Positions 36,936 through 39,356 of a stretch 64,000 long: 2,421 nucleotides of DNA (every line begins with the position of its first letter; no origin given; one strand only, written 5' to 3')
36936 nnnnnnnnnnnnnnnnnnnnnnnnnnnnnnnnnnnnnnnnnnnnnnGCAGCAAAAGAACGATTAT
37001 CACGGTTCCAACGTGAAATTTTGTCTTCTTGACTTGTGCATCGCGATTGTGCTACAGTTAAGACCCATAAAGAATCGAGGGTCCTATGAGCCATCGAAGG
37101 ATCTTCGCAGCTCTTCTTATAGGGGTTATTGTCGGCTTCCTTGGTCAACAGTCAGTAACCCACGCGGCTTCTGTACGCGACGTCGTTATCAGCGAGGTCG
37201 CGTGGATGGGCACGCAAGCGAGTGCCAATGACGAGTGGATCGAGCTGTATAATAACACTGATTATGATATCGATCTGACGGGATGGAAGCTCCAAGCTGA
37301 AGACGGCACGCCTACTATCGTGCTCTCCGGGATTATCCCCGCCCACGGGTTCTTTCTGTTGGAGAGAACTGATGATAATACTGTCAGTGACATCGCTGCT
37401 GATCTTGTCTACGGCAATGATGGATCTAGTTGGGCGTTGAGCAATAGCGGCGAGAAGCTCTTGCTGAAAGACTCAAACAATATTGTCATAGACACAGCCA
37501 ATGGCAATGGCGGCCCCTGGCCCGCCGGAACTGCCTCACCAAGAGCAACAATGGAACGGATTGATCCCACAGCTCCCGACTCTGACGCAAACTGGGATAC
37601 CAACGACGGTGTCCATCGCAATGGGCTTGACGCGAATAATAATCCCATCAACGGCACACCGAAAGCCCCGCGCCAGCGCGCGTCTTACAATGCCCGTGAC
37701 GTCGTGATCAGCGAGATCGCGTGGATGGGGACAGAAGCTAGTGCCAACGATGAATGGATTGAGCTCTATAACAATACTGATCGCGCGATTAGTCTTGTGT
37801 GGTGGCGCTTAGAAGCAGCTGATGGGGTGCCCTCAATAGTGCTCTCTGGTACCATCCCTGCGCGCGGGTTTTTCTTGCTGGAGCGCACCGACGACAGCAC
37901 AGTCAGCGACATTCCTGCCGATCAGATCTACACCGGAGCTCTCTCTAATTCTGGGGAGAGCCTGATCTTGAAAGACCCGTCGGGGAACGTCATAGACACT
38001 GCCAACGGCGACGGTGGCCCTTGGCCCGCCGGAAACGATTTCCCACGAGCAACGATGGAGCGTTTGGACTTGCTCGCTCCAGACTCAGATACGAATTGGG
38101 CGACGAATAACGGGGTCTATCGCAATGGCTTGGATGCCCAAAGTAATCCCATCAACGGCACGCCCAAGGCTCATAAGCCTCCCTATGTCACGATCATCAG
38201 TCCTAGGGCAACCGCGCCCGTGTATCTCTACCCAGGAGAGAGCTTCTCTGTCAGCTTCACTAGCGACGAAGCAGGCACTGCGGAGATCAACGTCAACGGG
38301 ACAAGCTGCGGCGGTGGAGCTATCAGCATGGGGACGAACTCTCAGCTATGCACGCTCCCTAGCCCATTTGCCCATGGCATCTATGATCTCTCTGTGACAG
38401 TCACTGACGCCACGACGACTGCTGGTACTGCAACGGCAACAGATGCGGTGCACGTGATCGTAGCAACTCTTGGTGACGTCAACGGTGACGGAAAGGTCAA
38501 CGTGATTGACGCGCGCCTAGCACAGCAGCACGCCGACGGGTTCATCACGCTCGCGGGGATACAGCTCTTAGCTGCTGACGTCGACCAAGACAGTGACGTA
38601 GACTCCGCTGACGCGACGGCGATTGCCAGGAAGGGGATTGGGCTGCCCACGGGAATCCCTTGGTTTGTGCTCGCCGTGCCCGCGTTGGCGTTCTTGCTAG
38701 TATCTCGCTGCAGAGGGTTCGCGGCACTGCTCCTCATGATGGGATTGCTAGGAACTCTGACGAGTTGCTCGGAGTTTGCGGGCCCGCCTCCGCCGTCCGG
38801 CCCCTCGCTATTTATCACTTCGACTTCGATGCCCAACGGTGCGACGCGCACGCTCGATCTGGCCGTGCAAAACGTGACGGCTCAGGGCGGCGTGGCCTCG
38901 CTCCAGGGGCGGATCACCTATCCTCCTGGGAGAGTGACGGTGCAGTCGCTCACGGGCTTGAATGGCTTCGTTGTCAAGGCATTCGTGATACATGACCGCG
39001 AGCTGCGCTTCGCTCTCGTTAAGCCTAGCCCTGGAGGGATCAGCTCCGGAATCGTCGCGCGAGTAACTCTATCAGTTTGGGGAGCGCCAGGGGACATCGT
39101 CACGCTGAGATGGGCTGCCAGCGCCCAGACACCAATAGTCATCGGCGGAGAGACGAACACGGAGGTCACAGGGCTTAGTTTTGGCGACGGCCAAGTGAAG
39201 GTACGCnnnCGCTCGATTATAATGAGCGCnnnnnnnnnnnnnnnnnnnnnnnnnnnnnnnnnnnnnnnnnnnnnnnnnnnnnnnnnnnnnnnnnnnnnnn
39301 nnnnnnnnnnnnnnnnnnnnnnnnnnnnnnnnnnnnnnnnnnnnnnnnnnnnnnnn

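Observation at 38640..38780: Sorting-signal-like hydrophobic segment and a lipobox (LTSC) in the middle of the LTD-dockerin-cohesin ORF: possible fused gene pair or internally processed protein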

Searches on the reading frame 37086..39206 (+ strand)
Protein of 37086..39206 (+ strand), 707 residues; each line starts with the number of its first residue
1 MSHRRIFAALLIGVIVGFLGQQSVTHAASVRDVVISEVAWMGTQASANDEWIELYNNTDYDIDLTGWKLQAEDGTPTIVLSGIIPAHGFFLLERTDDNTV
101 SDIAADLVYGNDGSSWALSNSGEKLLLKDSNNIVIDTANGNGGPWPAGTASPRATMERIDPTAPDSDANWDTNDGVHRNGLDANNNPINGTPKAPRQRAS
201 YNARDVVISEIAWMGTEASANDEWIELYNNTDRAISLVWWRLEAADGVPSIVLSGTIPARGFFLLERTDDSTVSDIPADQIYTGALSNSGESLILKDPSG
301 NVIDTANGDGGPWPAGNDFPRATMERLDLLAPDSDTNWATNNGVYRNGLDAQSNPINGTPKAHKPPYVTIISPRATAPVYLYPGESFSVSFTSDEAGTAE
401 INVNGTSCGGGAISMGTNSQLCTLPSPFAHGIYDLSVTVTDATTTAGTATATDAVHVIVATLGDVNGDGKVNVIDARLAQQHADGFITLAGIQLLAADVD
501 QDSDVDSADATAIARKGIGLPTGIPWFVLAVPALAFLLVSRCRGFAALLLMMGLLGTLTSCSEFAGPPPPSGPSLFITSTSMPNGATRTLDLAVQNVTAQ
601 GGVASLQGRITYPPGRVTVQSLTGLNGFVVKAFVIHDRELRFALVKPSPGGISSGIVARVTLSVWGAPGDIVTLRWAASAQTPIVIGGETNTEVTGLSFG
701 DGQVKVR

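Call 3: search_protein_families(library=pfam, proteins=[window:37086-39206:+], max_evalue=1)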
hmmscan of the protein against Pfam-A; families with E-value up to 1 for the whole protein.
window:37086-39206:+ (707 aa): 2 families
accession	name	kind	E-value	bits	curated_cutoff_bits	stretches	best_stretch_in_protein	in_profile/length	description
PF00932.25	LTD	-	3.7e-28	98.5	34.3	2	27-137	2-104/109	Lamin Tail Domain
PF00404.24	Dockerin_1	-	4e-10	40.2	22.9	1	462-515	1-54/57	Dockerin type I domain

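Call 4: search_protein_families(library=ncbifam, proteins=[window:37086-39206:+], max_evalue=1)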
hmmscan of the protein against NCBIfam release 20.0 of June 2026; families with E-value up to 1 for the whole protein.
window:37086-39206:+ (707 aa): 3 families
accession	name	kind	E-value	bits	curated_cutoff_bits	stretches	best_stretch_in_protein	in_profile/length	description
NF033680.1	exonuc_ExeM-GG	exception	4.4e-07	28.3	1300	2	31-101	24-96/884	extracellular exonuclease ExeM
NF049990.1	CellobisidaseCelK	equivalog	5.7e-06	24.8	1700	1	425-515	798-880/889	cellulose 1,4-beta-cellobiosidase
NF012211.1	tand_rpt_95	domain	0.33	10.9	90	0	403-452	32-81/98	tandem-95 repeat protein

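Call 25: find_encoding_contigs(protein=window:37086-39206:+, flank=10000, max_places=3)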
Protein window:37086-39206:+ (707 aa): 2 contigs read that carry it; 1 place shown.
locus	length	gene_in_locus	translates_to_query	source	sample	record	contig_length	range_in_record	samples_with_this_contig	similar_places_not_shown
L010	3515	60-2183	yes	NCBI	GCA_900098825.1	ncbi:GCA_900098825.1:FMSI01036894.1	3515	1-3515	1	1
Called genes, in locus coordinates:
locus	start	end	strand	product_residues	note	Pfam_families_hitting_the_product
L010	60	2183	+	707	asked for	PF00932:LTD, PF00404:Dockerin_1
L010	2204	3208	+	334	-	PF01300:Sua5_yciO_yrdC, PF03481:Sua5_C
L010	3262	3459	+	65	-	PF20607:DUF6800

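Call 80: list_cluster_members(proteins=[P0031, P0041, P0043, P0044, P0027, P0024, P0029, P0033, P0053, window:37086-39206:+])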
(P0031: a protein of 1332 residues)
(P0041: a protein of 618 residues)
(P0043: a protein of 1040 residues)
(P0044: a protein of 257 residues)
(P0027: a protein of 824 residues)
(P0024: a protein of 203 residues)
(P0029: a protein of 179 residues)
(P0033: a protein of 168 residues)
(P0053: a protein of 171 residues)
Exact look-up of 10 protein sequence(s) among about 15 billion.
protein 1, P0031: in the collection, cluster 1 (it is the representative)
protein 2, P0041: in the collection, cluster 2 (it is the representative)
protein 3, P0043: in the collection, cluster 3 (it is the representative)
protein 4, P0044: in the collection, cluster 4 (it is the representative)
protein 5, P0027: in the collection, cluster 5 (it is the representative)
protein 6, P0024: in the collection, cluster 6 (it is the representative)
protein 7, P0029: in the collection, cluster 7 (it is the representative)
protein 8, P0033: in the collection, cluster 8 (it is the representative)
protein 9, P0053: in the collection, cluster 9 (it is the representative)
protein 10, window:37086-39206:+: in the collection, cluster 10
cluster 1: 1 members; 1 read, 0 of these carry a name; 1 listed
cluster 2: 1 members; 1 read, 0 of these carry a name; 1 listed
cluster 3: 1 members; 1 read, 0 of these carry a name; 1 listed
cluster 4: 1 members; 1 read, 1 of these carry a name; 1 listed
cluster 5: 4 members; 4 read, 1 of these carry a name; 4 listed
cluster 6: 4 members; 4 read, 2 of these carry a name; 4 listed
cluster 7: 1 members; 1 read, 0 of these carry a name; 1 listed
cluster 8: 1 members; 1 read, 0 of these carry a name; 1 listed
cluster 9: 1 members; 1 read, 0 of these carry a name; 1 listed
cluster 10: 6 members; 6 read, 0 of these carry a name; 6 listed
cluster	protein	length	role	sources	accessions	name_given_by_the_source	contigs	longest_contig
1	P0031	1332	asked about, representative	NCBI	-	-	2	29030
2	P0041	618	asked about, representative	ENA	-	-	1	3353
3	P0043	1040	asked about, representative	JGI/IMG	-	-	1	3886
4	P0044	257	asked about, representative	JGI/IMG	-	hypothetical protein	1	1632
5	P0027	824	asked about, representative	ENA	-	-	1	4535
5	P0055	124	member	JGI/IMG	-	hypothetical protein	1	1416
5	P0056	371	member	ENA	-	-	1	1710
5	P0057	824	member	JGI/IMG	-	-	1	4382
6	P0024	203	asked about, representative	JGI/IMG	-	hypothetical protein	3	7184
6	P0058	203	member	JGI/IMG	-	hypothetical protein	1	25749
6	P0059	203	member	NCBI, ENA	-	-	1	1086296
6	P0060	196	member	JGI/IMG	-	-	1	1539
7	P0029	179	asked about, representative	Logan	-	-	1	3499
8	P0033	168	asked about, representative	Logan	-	-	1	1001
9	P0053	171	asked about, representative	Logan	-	-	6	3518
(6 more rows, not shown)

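Call 83: find_homologous_proteins(query=window:37086-39206:+, max_evalue=1e-10)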
Query window:37086-39206:+ (707 aa): 4371 proteins with E <= 1e-10 among 8000 candidates; the best 120 are listed.
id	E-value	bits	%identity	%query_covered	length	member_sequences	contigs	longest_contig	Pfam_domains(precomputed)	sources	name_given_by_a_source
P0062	0.0e+0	1568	99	100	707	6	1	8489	PF00932.26,PF00404.25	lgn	-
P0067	0.0e+0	1359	85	100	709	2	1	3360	PF00932.26,PF00404.25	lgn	-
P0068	0.0e+0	1345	84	100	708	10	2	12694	PF00932.26,PF00404.25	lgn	-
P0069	0.0e+0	1298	82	100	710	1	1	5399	PF00932.26,PF00404.25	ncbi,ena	-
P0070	0.0e+0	1240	79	100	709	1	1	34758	PF00932.26,PF00404.25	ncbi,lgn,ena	-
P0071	0.0e+0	1238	79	100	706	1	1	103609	PF00932.26,PF00404.25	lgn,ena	-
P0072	0.0e+0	1197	76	100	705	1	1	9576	PF00932.26,PF00404.25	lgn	-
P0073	0.0e+0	1197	77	98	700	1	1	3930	PF00932.26,PF00404.25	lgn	-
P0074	0.0e+0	1197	76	100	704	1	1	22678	PF00932.26,PF00404.25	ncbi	ncbi:MAG: lamin tail domain-containing protein [Candidatus Bipolaricaulia bacterium]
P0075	0.0e+0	1191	76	100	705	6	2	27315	PF00932.26,PF00404.25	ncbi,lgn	-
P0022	0.0e+0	1181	76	100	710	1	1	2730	PF00932.26,PF00404.25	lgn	-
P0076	0.0e+0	1135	79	63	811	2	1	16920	PF00932.26,PF00404.25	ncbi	-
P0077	0.0e+0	1119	76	94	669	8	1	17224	PF00932.26,PF00404.25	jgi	jgi:hypothetical protein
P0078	0.0e+0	1116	72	100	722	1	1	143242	PF00932.26,PF00404.25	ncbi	-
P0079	0.0e+0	1108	72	100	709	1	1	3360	PF00932.26,PF00404.25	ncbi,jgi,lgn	-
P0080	0.0e+0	1096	71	100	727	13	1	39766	PF00932.26,PF00404.25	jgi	jgi:hypothetical protein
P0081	0.0e+0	1094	71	100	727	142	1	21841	PF00932.26,PF00404.25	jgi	jgi:hypothetical protein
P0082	0.0e+0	1087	69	100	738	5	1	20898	PF00932.26,PF00404.25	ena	-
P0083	1.2e-282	957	69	63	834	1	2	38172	PF00932.26,PF00404.25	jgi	jgi:hypothetical protein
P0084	1.6e-271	921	73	81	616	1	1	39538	PF00932.26,PF00404.25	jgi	jgi:hypothetical protein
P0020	6.4e-261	886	65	60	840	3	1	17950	PF00932.26,PF00404.25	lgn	-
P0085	3.9e-257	873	64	63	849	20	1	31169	PF00932.26,PF00404.25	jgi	jgi:hypothetical protein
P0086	3.7e-254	863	62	63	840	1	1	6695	PF00932.26,PF00404.25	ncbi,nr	ncbi:MAG: lamin tail domain-containing protein [Candidatus Bipolaricaulota bacterium]|nr:lamin tail 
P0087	1.1e-243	829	65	60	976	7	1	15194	PF00932.26,PF00404.25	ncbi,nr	ncbi:lamin tail domain-containing protein, partial [Candidatus Acetothermia bacterium]|nr:lamin tail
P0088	5.2e-243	826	53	47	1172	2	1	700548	PF00932.26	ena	-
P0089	3.3e-232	791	52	47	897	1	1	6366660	PF00932.26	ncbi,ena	-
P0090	4.4e-197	675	51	47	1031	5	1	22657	PF00932.26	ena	-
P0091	6.2e-196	671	51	47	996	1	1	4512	PF00932.26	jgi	-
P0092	4.9e-191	655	50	47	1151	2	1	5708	PF00932.26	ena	-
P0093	1.8e-190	653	49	48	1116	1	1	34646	PF00932.26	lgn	-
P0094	1.0e-189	650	52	47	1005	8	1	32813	PF00932.26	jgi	-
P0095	6.2e-184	631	49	47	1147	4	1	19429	PF00932.26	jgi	-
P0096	2.1e-182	626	45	53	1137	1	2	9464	PF00932.26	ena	-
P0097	5.2e-179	615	55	47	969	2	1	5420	PF00932.26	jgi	jgi:hypothetical protein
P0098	2.4e-176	606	47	47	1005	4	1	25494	PF00932.26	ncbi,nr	ncbi:MAG: lamin tail domain-containing protein [Chloroflexi bacterium]|nr:lamin tail domain-containi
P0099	3.9e-176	605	51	47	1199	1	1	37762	PF00932.26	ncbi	-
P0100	2.0e-170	586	49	47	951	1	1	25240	PF00932.26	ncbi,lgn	-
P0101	4.0e-167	576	63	24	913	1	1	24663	PF00932.26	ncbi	-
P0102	5.7e-166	572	52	47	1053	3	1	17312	PF00932.26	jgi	jgi:hypothetical protein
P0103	6.8e-166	571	48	47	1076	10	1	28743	PF00932.26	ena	-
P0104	9.8e-165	568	51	47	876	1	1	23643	PF00932.26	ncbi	-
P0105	9.7e-164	564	46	47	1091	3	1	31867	PF00932.26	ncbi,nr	ncbi:MAG: lamin tail domain-containing protein [Chloroflexi bacterium]|nr:lamin tail domain-containi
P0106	1.8e-161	557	47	47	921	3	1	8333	PF00932.26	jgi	-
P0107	2.1e-155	537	49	47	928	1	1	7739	PF00932.26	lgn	-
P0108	7.0e-155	535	46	48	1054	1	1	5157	PF00932.26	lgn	-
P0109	6.2e-151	522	57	65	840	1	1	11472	PF00932.26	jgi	jgi:hypothetical protein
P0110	7.3e-149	515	53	49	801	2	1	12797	PF00932.26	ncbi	-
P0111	1.8e-148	514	58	61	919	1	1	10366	PF00932.26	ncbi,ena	-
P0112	1.0e-146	508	56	63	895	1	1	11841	PF00932.26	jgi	jgi:uncharacterized repeat protein (TIGR01451 family)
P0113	1.5e-145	504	49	47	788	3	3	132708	PF00932.26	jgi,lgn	-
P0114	1.3e-144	501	46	57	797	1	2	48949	PF00932.26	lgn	-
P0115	1.9e-142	494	53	47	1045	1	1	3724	PF00932.26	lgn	-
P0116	3.0e-142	493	49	52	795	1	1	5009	PF00932.26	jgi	-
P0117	1.3e-141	491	48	51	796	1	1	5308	PF00932.26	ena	-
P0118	4.4e-141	489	50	47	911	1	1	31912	PF00932.26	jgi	jgi:hypothetical protein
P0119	5.7e-141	489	49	48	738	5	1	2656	PF00932.26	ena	-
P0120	3.1e-140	487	50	48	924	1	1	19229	PF00932.26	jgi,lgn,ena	-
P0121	5.0e-140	486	53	51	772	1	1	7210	PF00932.26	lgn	-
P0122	1.5e-139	484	50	48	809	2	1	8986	PF00932.26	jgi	jgi:hypothetical protein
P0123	1.4e-137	478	48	48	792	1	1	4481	PF00932.26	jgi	jgi:hypothetical protein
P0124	1.5e-137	478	48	52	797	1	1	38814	PF00932.26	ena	-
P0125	7.5e-137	475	48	48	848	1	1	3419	PF00932.26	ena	-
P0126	1.2e-136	475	49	48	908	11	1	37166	PF00932.26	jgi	-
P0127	3.6e-136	473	47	51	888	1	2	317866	PF00932.26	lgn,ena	-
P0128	3.0e-135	470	50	48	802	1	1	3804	PF00932.26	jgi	jgi:hypothetical protein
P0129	3.4e-135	470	50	48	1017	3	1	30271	PF00932.26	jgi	jgi:hypothetical protein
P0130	1.7e-134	468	50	48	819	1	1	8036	PF00932.26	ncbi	-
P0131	1.1e-133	465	45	51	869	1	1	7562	PF00932.26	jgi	jgi:hypothetical protein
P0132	2.2e-133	464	51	47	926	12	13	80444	PF00932.26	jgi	jgi:hypothetical protein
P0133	3.7e-133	463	50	47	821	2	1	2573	PF00932.26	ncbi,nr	ncbi:MAG TPA: lamin tail domain-containing protein, partial [Anaerolineales bacterium]|nr:lamin tail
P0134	8.5e-133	462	49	47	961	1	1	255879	PF00932.26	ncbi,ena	-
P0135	1.1e-132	462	51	47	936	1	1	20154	PF00932.26,PF02018.24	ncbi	-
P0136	1.3e-132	461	50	48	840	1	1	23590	PF00932.26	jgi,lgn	jgi:hypothetical protein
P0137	2.4e-132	461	50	47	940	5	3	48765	PF00932.26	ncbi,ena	-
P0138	3.9e-132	460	48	52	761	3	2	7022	PF00932.26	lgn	-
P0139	2.2e-131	457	48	51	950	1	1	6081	PF00932.26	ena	-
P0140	5.5e-131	456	49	50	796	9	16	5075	PF00932.26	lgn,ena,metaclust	metaclust:\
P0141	1.6e-129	451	46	47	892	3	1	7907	PF00932.26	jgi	jgi:hypothetical protein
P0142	7.6e-129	449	51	48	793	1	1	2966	PF00932.26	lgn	-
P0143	3.7e-128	447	47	53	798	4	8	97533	PF00932.26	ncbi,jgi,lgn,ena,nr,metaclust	ncbi:MAG: lamin tail domain-containing protein [Anaerolineae bacterium]|jgi:hypothetical protein|nr:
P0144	2.8e-127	444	52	48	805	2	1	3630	PF00932.26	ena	-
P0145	5.0e-127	443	47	46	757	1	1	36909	PF00932.26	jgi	jgi:hypothetical protein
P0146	1.1e-126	442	48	50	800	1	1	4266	PF00932.26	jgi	jgi:Lamin Tail Domain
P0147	2.2e-126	441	51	47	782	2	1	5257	PF00932.26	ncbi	-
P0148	2.5e-126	441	48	51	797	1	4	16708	PF00932.26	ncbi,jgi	-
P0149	1.8e-125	438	51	50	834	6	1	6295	PF00932.26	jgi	jgi:lamin tail-like protein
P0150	1.9e-125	438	48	50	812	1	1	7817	PF00932.26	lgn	-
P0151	2.0e-125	438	48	47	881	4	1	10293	PF00932.26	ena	-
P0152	4.6e-125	437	50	47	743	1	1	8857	PF00932.26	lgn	-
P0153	4.7e-125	436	52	48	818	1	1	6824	PF00932.26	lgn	-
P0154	1.3e-124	435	60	37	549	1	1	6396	PF00932.26,PF00404.25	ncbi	-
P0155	1.4e-124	435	48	48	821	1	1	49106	PF00932.26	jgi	jgi:hypothetical protein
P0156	2.9e-124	434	52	47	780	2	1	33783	PF00932.26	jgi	jgi:hypothetical protein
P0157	7.1e-124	433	50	45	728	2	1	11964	PF00932.26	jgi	-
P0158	1.3e-123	432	50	51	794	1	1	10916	PF00932.26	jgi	-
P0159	1.4e-123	432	46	47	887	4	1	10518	PF00932.26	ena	-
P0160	8.9e-123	429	45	46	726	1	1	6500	PF00932.26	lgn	-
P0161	1.3e-122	428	53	47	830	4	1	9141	PF00932.26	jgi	-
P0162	2.9e-122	427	64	24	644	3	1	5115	PF00932.26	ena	-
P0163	5.6e-122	426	41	50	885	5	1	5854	PF00932.26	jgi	jgi:hypothetical protein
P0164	6.6e-122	426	48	49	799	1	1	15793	PF00932.26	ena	-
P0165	1.0e-121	425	45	47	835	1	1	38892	PF00932.26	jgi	jgi:hypothetical protein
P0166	1.7e-121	425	44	48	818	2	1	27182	PF00932.26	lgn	-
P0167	2.3e-121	424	47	49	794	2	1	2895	PF00932.26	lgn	-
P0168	1.3e-120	422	49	47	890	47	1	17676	PF00932.26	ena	-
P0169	2.8e-120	421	44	47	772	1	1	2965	PF00932.26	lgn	-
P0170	4.7e-120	420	46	50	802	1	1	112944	PF00932.26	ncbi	-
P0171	8.5e-120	419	45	54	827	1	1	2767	PF00932.26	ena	-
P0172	8.6e-120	419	48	46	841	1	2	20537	PF22352.3,PF00801.27,PF00932.26,PF00404.25,PF18911.7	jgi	-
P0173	1.4e-119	418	48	46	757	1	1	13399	PF00932.26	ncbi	-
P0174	2.1e-119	418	48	47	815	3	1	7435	PF00932.26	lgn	-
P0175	2.2e-119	418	49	48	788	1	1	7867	PF00932.26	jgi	jgi:hypothetical protein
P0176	2.4e-119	418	44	47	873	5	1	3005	PF00932.26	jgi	-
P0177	2.7e-119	417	45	49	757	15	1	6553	PF00932.26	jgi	jgi:hypothetical protein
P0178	2.9e-119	417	47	48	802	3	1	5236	PF00932.26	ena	-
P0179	4.6e-119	417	46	49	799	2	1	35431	PF00932.26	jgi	-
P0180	8.6e-119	416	46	51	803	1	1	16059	PF00932.26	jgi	jgi:phage protein U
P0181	1.4e-118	415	45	47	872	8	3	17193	PF00932.26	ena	-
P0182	2.6e-118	414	45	50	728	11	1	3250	PF00932.26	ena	-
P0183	1.2e-117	412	46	48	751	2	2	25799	PF00932.26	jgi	jgi:hypothetical protein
